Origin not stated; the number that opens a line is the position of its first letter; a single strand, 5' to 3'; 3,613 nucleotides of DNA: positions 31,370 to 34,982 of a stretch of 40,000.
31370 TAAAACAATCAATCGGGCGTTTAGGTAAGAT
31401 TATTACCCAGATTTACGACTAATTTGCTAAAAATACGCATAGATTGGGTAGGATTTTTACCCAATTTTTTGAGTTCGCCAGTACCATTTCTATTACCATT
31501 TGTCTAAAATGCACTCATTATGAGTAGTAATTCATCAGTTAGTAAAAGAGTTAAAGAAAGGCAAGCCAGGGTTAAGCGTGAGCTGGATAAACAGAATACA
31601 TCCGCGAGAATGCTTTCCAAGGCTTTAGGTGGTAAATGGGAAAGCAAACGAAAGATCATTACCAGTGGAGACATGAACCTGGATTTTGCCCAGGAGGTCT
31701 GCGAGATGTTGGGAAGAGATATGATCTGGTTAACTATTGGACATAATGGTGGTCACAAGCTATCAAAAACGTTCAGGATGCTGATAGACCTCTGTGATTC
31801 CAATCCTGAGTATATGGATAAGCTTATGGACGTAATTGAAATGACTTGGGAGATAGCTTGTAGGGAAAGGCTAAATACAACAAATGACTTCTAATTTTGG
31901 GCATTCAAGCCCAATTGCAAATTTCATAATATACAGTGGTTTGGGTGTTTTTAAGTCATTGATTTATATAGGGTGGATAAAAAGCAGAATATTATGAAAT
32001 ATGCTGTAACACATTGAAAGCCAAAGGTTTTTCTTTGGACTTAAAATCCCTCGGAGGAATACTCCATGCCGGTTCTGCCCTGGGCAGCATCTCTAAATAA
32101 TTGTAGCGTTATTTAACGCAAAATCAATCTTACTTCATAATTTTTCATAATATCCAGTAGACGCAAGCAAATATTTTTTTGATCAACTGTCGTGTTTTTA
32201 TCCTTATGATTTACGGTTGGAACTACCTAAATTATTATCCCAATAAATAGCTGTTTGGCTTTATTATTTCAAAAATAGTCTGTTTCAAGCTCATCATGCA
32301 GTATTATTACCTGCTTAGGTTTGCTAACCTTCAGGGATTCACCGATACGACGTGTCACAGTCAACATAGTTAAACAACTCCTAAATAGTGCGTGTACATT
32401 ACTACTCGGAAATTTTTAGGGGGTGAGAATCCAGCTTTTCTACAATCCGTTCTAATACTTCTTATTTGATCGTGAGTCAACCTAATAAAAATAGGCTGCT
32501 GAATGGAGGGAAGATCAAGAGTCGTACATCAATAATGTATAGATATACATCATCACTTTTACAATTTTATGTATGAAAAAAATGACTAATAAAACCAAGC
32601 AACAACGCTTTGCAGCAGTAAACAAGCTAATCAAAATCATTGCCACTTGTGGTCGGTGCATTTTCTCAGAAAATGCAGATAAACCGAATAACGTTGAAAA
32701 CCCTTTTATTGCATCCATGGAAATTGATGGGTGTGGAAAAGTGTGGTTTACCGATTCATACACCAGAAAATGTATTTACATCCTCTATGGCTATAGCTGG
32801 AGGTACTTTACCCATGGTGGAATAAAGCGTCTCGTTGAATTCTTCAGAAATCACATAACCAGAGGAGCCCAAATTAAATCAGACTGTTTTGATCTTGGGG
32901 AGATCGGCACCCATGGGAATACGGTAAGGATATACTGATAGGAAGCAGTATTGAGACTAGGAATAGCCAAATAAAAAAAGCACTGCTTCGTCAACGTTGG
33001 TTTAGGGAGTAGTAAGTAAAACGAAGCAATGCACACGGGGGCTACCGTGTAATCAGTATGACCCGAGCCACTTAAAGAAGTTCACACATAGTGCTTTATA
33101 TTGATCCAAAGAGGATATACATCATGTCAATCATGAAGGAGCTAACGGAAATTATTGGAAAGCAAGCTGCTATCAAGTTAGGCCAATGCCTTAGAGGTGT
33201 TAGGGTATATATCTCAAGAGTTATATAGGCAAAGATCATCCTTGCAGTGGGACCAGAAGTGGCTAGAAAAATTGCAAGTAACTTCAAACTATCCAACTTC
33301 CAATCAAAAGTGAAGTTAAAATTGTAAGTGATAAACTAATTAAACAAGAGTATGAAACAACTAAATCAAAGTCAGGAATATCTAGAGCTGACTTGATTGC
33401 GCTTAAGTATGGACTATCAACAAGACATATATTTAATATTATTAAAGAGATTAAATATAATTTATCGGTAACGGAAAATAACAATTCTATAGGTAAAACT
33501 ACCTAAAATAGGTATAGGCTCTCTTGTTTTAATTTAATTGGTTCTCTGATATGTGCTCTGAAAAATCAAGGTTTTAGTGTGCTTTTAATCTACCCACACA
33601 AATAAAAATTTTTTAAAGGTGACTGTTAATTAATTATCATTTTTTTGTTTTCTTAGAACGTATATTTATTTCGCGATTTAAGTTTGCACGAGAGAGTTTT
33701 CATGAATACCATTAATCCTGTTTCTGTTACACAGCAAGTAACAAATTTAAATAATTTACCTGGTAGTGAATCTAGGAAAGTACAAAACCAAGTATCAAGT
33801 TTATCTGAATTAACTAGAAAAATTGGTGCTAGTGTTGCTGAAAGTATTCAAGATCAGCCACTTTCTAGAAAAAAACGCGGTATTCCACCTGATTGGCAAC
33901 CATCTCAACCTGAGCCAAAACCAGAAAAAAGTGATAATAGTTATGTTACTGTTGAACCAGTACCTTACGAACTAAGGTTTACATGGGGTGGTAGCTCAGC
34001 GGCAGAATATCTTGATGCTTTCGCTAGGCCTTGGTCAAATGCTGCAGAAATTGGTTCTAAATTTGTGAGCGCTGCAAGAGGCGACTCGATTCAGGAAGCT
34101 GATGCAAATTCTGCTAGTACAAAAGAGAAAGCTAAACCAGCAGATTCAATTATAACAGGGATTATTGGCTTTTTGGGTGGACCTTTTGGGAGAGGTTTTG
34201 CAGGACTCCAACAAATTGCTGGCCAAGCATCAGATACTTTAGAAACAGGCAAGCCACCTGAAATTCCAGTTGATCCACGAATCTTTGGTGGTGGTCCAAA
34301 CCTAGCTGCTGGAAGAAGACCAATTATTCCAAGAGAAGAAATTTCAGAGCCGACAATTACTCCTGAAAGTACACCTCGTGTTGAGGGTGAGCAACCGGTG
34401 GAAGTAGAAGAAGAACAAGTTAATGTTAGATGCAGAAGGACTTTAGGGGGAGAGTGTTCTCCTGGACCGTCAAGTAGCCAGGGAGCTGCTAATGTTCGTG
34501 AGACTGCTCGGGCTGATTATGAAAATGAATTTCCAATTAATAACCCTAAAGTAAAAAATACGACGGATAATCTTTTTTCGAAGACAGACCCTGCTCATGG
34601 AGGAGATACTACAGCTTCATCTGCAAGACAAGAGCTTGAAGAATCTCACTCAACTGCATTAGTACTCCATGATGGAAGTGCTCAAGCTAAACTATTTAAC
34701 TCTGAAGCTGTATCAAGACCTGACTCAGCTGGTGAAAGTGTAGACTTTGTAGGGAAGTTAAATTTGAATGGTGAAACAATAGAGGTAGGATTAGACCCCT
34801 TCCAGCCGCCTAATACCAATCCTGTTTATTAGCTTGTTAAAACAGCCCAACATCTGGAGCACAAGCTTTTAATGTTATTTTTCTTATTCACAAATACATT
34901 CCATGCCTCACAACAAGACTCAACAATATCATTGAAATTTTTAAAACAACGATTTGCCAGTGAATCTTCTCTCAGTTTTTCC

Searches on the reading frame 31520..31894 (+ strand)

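Call 25: search_protein_families(library=pfam, proteins=[window:31520-31894:+], max_evalue=0.01)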
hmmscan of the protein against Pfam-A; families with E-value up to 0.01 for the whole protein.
window:31520-31894:+ (124 aa): 0 families

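Call 51: search_protein_families(library=phrogs, proteins=[window:31520-31894:+], max_evalue=0.1)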
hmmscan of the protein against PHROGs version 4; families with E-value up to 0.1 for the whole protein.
window:31520-31894:+ (124 aa): 2 families
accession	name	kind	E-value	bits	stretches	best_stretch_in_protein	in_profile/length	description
phrog_8522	-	DNA, RNA and nucleotide metabolism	0.035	15.6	1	17-55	11-50/71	HTH DNA binding protein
phrog_769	-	transcription regulation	0.051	14.6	1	9-40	7-38/89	transcriptional repressor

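Call 52: search_protein_families(library=ncbifam, proteins=[window:31520-31894:+], max_evalue=0.1)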
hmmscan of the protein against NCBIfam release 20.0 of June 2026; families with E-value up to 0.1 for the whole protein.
window:31520-31894:+ (124 aa): 0 families

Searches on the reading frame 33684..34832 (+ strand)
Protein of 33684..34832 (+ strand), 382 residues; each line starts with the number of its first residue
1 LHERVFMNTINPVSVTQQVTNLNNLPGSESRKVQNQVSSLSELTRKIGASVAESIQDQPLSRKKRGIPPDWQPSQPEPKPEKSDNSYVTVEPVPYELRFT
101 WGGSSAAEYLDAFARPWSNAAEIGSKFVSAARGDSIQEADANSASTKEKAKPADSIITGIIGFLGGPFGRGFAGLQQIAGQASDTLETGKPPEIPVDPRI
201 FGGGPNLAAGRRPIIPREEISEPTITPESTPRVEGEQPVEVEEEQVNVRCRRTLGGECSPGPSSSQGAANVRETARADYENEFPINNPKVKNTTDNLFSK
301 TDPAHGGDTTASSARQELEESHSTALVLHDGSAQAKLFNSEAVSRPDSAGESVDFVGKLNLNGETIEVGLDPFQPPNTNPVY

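Call 25: search_protein_families(library=pfam, proteins=[window:33684-34832:+], max_evalue=0.01)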
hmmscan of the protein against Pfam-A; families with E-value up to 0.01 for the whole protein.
window:33684-34832:+ (382 aa): 0 families

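Call 51: search_protein_families(library=phrogs, proteins=[window:33684-34832:+], max_evalue=0.1)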
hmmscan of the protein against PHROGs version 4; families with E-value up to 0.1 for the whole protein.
window:33684-34832:+ (382 aa): 1 family
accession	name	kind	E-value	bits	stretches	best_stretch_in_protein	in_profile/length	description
phrog_8031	-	unknown function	0.064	14.5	0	313-353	59-100/113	-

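Call 52: search_protein_families(library=ncbifam, proteins=[window:33684-34832:+], max_evalue=0.1)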
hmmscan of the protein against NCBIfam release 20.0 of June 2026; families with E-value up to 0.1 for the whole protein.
window:33684-34832:+ (382 aa): 0 families
